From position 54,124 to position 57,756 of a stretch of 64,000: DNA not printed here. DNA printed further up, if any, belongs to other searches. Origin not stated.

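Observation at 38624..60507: Two-component system followed by a 19.2-kb operon of three giant envelope-anchored proteins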

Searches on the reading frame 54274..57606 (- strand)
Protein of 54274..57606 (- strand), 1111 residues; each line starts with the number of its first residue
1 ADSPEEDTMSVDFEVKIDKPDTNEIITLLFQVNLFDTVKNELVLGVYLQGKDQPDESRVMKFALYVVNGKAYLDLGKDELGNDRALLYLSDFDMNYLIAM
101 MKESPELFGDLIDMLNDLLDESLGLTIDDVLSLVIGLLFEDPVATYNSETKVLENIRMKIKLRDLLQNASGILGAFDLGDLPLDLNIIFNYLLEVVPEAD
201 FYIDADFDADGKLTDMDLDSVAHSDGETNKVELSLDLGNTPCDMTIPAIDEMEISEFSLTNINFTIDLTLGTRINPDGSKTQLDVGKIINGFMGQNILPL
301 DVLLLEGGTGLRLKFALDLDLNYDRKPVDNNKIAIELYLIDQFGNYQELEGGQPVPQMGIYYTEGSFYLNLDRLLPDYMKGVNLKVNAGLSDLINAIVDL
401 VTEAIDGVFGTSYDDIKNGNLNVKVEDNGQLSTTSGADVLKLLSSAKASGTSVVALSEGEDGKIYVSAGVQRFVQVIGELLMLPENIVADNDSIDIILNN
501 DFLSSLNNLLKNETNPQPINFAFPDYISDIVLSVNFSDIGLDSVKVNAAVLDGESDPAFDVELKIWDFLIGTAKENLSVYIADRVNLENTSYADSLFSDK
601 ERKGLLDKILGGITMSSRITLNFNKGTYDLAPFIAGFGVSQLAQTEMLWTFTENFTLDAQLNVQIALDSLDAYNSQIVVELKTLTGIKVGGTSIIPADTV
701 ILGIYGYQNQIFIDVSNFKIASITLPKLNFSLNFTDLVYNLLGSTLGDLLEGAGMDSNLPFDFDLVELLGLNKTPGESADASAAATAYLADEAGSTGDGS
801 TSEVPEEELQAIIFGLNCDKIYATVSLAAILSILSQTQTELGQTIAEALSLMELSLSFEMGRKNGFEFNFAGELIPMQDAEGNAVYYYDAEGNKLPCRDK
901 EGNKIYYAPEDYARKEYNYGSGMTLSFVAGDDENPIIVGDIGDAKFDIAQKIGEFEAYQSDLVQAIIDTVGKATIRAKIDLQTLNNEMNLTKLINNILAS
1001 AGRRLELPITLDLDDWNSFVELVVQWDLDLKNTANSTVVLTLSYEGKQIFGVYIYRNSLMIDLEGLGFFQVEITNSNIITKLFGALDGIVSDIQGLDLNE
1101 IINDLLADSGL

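Call 46: find_related_loci(query=A1, collection=genome_contigs, flank=10000)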
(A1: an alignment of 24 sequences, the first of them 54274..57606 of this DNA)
Query A1 (1111 aa) in genome_contigs; peptide patterns used: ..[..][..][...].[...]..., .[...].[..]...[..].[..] (x = any residue, [..] = any of these).
63 stretches matched a pattern; 26 encode a relative of the query (tblastn E <= 1e-3); 24 distinct loci.
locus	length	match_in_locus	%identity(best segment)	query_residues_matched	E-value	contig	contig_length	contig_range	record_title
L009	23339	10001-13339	94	1-1111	0e+0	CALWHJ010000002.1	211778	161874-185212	MAG: uncultured Christensenellaceae bacterium isolate BRZ_DR__bin29 genome assembly, contig: BRZ_DR__NODE_62_length_2117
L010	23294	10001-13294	62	1-1111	0e+0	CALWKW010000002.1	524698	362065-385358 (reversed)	MAG: uncultured Christensenellaceae bacterium isolate BRZ_MM__bin39 genome assembly, contig: BRZ_MM__NODE_3_length_52469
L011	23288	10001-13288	45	2-1111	0e+0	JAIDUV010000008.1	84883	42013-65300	MAG: Clostridia bacterium isolate SC0369_comb_17 SC0369_comb_17_contig_8, whole genome shotgun sequence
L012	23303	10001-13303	45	6-1111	0e+0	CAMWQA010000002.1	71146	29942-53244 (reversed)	MAG TPA_asm: uncultured Clostridia bacterium isolate SRR14411243_bin.11_metawrap_v1.3_MAG genome assembly, contig: NODE.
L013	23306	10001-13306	44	6-1111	0e+0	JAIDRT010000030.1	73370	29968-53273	MAG: Clostridia bacterium isolate SC0362_comb_6 SC0362_comb_6_contig_30, whole genome shotgun sequence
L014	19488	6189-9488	44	6-1111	0e+0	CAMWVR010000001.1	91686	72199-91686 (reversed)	MAG TPA_asm: uncultured Clostridia bacterium isolate SRR14411288_bin.13_metawrap_v1.3_MAG genome assembly, contig: NODE.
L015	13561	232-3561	43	2-1111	0e+0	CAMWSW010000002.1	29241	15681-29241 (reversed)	MAG TPA_asm: uncultured Clostridia bacterium isolate SRR14411294_bin.5_metawrap_v1.3_MAG genome assembly, contig: NODE.6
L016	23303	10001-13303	45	6-1111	0e+0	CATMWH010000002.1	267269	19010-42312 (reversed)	MAG TPA_asm: uncultured Christensenella sp. isolate MGG29822_1678865761 genome assembly, contig: shHF8_26, whole genome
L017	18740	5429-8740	41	2-1111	0e+0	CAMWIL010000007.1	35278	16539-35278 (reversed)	MAG TPA_asm: uncultured Clostridia bacterium isolate SRR14411269_bin.10_metawrap_v1.3_MAG genome assembly, contig: NODE.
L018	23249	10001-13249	44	10-1111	0e+0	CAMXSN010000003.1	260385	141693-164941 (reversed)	MAG TPA_asm: uncultured Clostridia bacterium isolate SRR14920976_bin.7_metawrap_v1.3_MAG genome assembly, contig: NODE.1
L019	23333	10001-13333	38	3-1111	0e+0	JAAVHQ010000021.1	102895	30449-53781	MAG: Clostridiales bacterium isolate Mgla_MAG_0-bin_8 c_000000022400, whole genome shotgun sequence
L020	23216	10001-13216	44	39-1111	0e+0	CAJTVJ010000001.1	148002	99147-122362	MAG TPA_asm: uncultured Christensenella sp. isolate MGBC114095 genome assembly, contig: MGBC114095.1, whole genome shotg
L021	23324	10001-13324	38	6-1111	0e+0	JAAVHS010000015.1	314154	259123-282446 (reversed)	MAG: Clostridiales bacterium isolate Mgla_MAG_39-bin_5 c_000000026888, whole genome shotgun sequence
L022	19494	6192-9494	44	2-1111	0e+0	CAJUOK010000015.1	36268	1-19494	MAG TPA_asm: uncultured Christensenellaceae bacterium isolate MGBC165376 genome assembly, contig: MGBC165376.15, whole g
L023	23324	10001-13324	40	2-1111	0e+0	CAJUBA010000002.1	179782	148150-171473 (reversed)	MAG TPA_asm: uncultured Christensenella sp. isolate MGBC118395 genome assembly, contig: MGBC118395.2, whole genome shotg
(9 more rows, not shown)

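Call 52: search_protein_representatives(protein=window:54274-57606:-)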
Query: 1111 residues. Proteins with E-value up to 0.001 (for the whole library): 67; up to 1e-10: 53; up to 1e-30: 33. The best 67 are listed.
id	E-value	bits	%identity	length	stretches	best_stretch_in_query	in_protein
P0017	0.0e+00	1473.1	63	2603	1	5-1111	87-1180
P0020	3.3e-270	916.0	47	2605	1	10-1109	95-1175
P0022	1.8e-242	824.2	47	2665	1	38-1111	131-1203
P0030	2.7e-220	750.8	42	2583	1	6-1111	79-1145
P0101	2.3e-137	476.2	38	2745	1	39-1108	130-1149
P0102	9.2e-132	457.7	48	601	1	560-1109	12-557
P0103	1.1e-121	424.2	38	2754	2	52-883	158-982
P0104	2.5e-117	409.9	35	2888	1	17-1108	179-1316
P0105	4.5e-113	395.8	34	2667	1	126-1106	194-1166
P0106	1.2e-104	367.9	35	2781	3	61-876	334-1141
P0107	5.5e-96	339.2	36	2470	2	59-834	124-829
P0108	1.1e-95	338.2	33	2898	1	61-1107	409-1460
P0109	1.3e-90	321.5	34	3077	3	51-551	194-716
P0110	1.1e-89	318.3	33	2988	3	59-885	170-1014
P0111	7.9e-82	292.3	34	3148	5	55-555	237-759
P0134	4.7e-26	107.7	30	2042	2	9-754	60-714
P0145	3.0e-15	71.9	25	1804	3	62-434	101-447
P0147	7.9e-13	63.9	29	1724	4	937-1086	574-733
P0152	9.0e-09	50.5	27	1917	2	936-1096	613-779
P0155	3.8e-07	45.1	26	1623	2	945-1099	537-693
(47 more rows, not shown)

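Call 59: predict_structure(alignment_id=A1)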
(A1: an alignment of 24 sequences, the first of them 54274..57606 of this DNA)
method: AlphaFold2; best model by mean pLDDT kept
length: 1111 residues; sequences in the alignment: 24
mean_pLDDT: 63.9   pTM: 0.47
mean pLDDT of the five models: 63.9, 63.7, 59.3, 55.4, 55.3
residues with pLDDT >= 90: 0; 70-90: 457; 50-70: 449; < 50: 205
segments of 3 or more residues with pLDDT < 50: 1-5, 179-183, 224-227, 400-410, 427-430, 449-461, 467-469, 591-603, 752-809, 960-969, 981-989, 1002-1017, 1030-1032, 1081-1111
pLDDT, mean of each block of 10 residues (from residue 1): 49 73 74 71 79 76 73 71 68 58 51 60 65 68 76 77 69 54 50 57 75 63 54 66 69 65 81 70 70 62 72 81 58 83 78 77 74 59 56 54 46 50 50 60 51 43 49 57 74 77 76 74 72 67 78 69 78 64 67 40 50 80 81 68 74 82 77 78 81 78 82 73 65 65 51 40 42 32 25 29 38 68 68 60 55 70 74 76 83 83 78 76 77 74 75 70 48 56 45 53 42 47 64 59 69 65 60 52 46 40 44 33
secondary structure, 60 per line:
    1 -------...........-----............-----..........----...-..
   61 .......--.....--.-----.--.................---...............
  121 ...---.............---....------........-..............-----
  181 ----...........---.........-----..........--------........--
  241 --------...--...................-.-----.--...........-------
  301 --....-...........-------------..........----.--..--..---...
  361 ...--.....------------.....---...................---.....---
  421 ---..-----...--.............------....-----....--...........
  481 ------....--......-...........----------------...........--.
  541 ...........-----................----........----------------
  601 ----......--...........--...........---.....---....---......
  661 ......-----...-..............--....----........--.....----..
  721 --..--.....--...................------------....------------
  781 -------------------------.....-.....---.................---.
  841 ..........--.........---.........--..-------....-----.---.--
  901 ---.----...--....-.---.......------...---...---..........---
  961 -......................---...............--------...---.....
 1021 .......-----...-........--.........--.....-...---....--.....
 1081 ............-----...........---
elements in order (helices of 4 or more, strands of 3 or more residues): E8-18 E24-35 E41-50 E59-67 E70-74 E86-93 H94-102 H106-123 H127-138 E143-146 E153-160 H162-175 H185-195 E199-207 E213-222 E231-238 E254-272 H285-293 E303-306 E308-318 E332-341 E358-363 E366-370 E383-387 H391-409 H413-417 E431-433 H436-448 E455-458 E464-467 H470-480 E487-490 E493-498 H500-510 E527-537 E540-551 E557-572 H577-584 H605-610 E613-623 E626-629 H630-636 H640-644 E648-651 E655-666 E676-689 E692-695 E700-707 E710-714 E727-731 H734-752 H765-768 H806-810 E812-816 E820-826 H827-836 H840-850 E853-861 E865-873 E885-888 E914-917 E923-929 E936-938 H948-957 H962-971 E972-983 E987-989 H990-1001 E1010-1012 E1016-1027 E1037-1044 E1047-1055 E1058-1062 E1070-1073 H1076-1092 H1098-1108
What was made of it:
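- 49951..57858 (-): G1, a 2635-aa lipoprotein. Signal peptide plus lipobox (Cys27), an acidic linker, about four or five diverged modules with a period of about 350 aa (res ~90-1500) separated by acidic or Gly/Ser/Thr linkers, then about 900 aa of beta-rich, Ig-like-looking sequence (one sub-threshold Big_4 hit). AF2 model with mean pLDDT 64 (call 59).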

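Call 63: fold_search(model_id=the predicted structure, library=pdb)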
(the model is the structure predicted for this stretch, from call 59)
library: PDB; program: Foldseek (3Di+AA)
matches with E <= 10: 727; with E <= 0.001: 1
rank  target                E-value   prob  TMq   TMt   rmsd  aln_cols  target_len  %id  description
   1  8cvp_A                5.1e-04  0.10  0.05  0.05  47.4      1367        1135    7  Cereblon-DDB1 in the Apo form (released 2022-07-20)
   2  8j0n_A                1.2e-03  0.06  0.05  0.05  39.0      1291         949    9  cryo-EM structure of human EMC (released 2024-04-03)
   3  4egd_B                2.3e-03  1.00  0.10  0.36  11.5       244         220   11  1.85 Angstrom crystal structure of native hypothetical protein SAOUHSC_02783 from Staphylococcus aureus (released 2012-04-11)
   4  5yvf_A                3.1e-03  0.51  0.06  0.17  24.5       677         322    6  Crystal structure of BFA1 (released 2018-08-08)
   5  6i7s_H                4.7e-03  0.69  0.09  0.10  14.8       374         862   10  Microsomal triglyceride transfer protein (released 2019-08-21)
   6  5yvf_B                5.5e-03  0.57  0.06  0.17  25.5       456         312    8  Crystal structure of BFA1 (released 2018-08-08)
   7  6e14_D                9.5e-03  0.06  0.06  0.07  50.7      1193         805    6  Handover mechanism of the growing pilus by the bacterial outer membrane usher FimD (released 2018-10-17)
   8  9g42_A                1.2e-02  0.08  0.05  0.04  37.5       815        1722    6  Mouse Teneurin2 dimer variant A0B0 (released 2026-01-21)
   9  3t24_B                1.8e-02  0.04  0.04  0.08  36.5       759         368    6  Crystal structure of Pseudomonas aeruginosa OpdQ (released 2012-02-08)
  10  4o4u_C                2.0e-02  0.07  0.05  0.09  34.8       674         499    9  Crystal structure of the vaccine antigen Transferrin Binding Protein B (TbpB) mutant Trp-176-Ala from Haemophilus para (released 2015-01-14)
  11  6rcp_A                2.1e-02  0.12  0.05  0.13  29.6       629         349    7  Crystal structure of the OmpK36 clinical isolate ST258 from Klebsiella pneumonia (released 2019-09-11)
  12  2w7q_B                2.5e-02  0.89  0.07  0.29  12.9       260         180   10  Structure of Pseudomonas aeruginosa LolA (released 2009-12-29)
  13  2y0l                  2.7e-02  0.04  0.04  0.08  37.8       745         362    6  Crystal Structure of Pseudomonas Aeruginosa OpdO (released 2011-12-21)
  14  9fw9_D                2.9e-02  0.05  0.05  0.07  38.3       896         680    8  Cryo-EM structure of the type 1 pilus assembly platform as part of the FimA-bound chaperone-usher pilus complex (FimDH (released 2025-06-04)
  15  4cu4_A                3.2e-02  0.08  0.06  0.08  42.5       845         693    6  FhuA from E. coli in complex with the lasso peptide microcin J25 (MccJ25) (released 2014-04-09)
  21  3buu_A                4.3e-02  0.47  0.07  0.25  17.2       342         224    8  Crystal structure of LolA superfamily protein NE2245 from Nitrosomonas europaea (released 2008-01-22)
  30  3buu_B                8.3e-02  0.25  0.07  0.22  17.1       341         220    8  Crystal structure of LolA superfamily protein NE2245 from Nitrosomonas europaea (released 2008-01-22)
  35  9tp6_B                9.2e-02  0.44  0.09  0.29  14.3       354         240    8  Structure of LolA3 from Porphyromonas gingivalis (released 2026-02-18)
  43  7arm_A                1.2e-01  0.47  0.09  0.28  11.5       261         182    8  LolCDE in complex with lipoprotein and LolA (released 2021-04-07)
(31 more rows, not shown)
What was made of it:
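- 49951..57858 (-): Weak LolA-like Foldseek hits (call 63).
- On LolA-like superfamily (G1 modules): Foldseek prob 0.45-1.0 but TM-scores 0.25-0.36 and E >= 2e-3, on a model with pLDDT 64 (calls 59, 63).
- The Foldseek hits with the highest probability for the G1 model are a S. aureus hypothetical protein 4egd (prob 1.0), LolA 2w7q (0.89), LolA-superfamily 3buu, 9tp6 and 7arm (about 0.45), and microsomal triglyceride transfer protein 6i7s (0.69) (call 63).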

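Call 69: search_protein_families(library=pfam, proteins=[P0134, P0145, P0147, P0152, P0155], max_evalue=0.001)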
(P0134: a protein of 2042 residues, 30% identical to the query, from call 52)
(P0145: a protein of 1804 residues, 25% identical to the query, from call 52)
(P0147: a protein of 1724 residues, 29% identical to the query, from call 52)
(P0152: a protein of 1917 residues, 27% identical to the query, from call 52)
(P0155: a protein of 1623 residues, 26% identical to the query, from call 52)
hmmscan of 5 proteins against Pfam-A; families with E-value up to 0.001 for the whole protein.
P0134 (2042 aa): 1 family
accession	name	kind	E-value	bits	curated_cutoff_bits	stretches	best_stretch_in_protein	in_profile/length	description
PF07532.17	Big_4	-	0.00014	21.8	22.1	1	1724-1757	17-51/59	Bacterial Ig-like domain (group 4)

P0145 (1804 aa): 1 family
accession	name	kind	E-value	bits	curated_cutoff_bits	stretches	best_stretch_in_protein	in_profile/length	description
PF07532.17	Big_4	-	0.0006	19.7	22.1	0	1740-1763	15-39/59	Bacterial Ig-like domain (group 4)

P0147 (1724 aa): 0 families

P0152 (1917 aa): 0 families

P0155 (1623 aa): 0 families
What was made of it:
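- Tried and rejected: Pfam on five distant G1-family members added only borderline Big_4 hits (call 69).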

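Call 100: fold_search(model_id=the predicted structure, library=viral)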
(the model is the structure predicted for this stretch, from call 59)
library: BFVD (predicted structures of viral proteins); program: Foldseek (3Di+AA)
matches with E <= 10: 511; with E <= 0.001: 1
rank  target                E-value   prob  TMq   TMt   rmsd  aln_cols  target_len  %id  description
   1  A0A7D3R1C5            6.1e-04  0.15  0.06  0.07  41.4      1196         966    7  Zinc finger RING/FYVE/PHD-type protein [Fadolivirus FV1/VV64]
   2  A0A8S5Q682            1.8e-03  0.08  0.05  0.05  38.1       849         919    9  Uncharacterized protein [Podoviridae sp. ctUT63]
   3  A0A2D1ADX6            6.2e-03  0.04  0.05  0.05  55.5      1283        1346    8  Minor tail protein [Rhodococcus phage Trina]
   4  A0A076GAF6            1.0e-02  0.13  0.05  0.08  41.1       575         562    8  Tail fiber protein [Aeromonas phage pAh6-C]
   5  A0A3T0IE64            1.2e-02  0.07  0.05  0.08  38.9       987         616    7  (no name in the UniProt tables at hand)
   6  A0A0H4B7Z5            1.5e-02  0.03  0.05  0.05  44.9      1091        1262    8  Glycopolyprotein [Ferak virus]
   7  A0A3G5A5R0            1.7e-02  0.08  0.04  0.07  35.1       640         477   10  Uncharacterized protein [Harvfovirus sp.]
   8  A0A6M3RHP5            2.7e-02  0.04  0.04  0.06  31.6       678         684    7  CPm [Malus domestica virus A]
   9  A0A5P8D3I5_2          5.1e-02  0.05  0.07  0.08  33.1      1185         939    7  (no name in the UniProt tables at hand)
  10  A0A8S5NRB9            5.1e-02  0.02  0.04  0.04  34.9       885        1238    9  Tail protein [Siphoviridae sp. ctSP74]
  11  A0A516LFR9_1          5.7e-02  0.02  0.06  0.05  42.9      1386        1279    8  (no name in the UniProt tables at hand)
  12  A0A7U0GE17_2          6.0e-02  0.02  0.04  0.04  69.0      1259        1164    9  (no name in the UniProt tables at hand)
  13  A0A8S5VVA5            6.3e-02  0.04  0.08  0.09  36.0      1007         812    9  (no name in the UniProt tables at hand)
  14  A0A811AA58            8.1e-02  0.07  0.05  0.09  26.8       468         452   10  (no name in the UniProt tables at hand)
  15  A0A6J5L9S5            8.1e-02  0.02  0.05  0.06  34.6      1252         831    7  Repeat domain in Vibrio, Colwellia, Bradyrhizobium and Shewanella [uncultured Caudovirales phage]
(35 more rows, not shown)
